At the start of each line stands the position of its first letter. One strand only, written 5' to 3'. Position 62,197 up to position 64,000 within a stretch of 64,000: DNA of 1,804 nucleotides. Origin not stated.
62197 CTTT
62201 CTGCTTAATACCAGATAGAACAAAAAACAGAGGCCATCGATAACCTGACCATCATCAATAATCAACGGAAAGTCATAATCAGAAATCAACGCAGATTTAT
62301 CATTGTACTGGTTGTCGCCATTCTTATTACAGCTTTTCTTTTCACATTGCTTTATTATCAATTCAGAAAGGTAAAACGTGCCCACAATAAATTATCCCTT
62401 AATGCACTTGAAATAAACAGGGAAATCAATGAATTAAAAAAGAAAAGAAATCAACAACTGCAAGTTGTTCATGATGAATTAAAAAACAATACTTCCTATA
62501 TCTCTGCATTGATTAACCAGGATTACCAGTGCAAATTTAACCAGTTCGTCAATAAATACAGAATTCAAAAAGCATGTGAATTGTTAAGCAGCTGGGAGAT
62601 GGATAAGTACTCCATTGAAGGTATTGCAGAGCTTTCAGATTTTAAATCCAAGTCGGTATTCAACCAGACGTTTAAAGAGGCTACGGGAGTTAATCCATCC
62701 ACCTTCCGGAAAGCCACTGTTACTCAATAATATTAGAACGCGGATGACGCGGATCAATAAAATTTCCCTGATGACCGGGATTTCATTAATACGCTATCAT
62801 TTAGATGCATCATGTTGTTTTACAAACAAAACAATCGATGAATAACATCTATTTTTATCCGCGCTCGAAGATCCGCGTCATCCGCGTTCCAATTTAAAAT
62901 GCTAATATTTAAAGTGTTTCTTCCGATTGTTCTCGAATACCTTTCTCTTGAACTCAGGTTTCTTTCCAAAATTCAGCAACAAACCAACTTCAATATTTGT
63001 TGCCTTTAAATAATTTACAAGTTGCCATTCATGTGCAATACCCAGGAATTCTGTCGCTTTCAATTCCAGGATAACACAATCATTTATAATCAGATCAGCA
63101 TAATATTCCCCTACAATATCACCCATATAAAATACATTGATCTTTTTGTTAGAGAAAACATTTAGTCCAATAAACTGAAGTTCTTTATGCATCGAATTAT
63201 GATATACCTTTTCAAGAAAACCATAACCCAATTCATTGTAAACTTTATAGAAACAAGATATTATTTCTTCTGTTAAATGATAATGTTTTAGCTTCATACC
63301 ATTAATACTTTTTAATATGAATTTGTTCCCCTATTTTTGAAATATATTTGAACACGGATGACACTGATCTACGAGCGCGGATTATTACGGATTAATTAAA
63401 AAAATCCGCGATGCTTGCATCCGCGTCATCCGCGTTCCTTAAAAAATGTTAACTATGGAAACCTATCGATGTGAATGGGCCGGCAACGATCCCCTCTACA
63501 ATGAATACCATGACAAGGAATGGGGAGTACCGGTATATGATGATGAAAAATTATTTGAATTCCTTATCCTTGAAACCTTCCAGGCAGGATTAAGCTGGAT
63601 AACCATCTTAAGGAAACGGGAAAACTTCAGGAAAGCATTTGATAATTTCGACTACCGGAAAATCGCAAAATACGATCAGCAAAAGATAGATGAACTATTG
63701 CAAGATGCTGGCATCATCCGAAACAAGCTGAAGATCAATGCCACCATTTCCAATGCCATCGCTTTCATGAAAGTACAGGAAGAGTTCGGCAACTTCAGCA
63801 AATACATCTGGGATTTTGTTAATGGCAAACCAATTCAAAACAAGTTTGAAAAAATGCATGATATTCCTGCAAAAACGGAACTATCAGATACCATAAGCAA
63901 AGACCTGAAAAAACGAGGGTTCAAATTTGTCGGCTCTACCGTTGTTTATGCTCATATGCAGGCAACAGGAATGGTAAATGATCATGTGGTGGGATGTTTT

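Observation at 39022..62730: Two parallel FISUMP-protein cassettes with reciprocal gene decay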

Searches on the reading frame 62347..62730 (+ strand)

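Call 4: search_protein_families(library=pfam, proteins=[window:62347-62730:+], max_evalue=0.01)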
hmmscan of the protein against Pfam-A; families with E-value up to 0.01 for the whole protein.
window:62347-62730:+ (127 aa): 2 families
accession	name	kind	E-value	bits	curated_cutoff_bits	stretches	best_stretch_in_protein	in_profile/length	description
PF12833.13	HTH_18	-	2.2e-13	50.8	33.6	1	48-122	8-79/80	Helix-turn-helix domain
PF00165.29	HTH_AraC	-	0.0016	19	26.6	1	86-121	7-41/42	Bacterial regulatory helix-turn-helix proteins, AraC family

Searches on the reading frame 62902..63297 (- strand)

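Call 27: search_protein_families(library=pfam, proteins=[window:62902-63297:-], max_evalue=0.001)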
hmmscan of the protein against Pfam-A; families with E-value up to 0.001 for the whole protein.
window:62902-63297:- (131 aa): 1 family
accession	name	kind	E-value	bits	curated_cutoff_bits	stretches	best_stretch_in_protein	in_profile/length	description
PF13366.12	PDDEXK_3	-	7.7e-38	129.9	22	1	8-118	3-116/117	PD-(D/E)XK nuclease superfamily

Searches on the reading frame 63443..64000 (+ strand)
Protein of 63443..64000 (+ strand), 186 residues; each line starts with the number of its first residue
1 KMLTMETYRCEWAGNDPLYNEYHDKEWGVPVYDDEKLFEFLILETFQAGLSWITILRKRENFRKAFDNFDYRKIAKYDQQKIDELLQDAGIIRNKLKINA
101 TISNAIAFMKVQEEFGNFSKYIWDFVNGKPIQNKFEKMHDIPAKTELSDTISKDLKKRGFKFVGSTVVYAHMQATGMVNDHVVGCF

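Call 90: search_protein_families(library=pfam, proteins=[window:63443-64000:+], max_evalue=0.001)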
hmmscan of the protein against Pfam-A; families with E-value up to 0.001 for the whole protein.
window:63443-64000:+ (186 aa): 1 family
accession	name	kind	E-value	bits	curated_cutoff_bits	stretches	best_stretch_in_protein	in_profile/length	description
PF03352.18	Adenine_glyco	-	4.6e-87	290.9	25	1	12-186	1-175/177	Methyladenine glycosylase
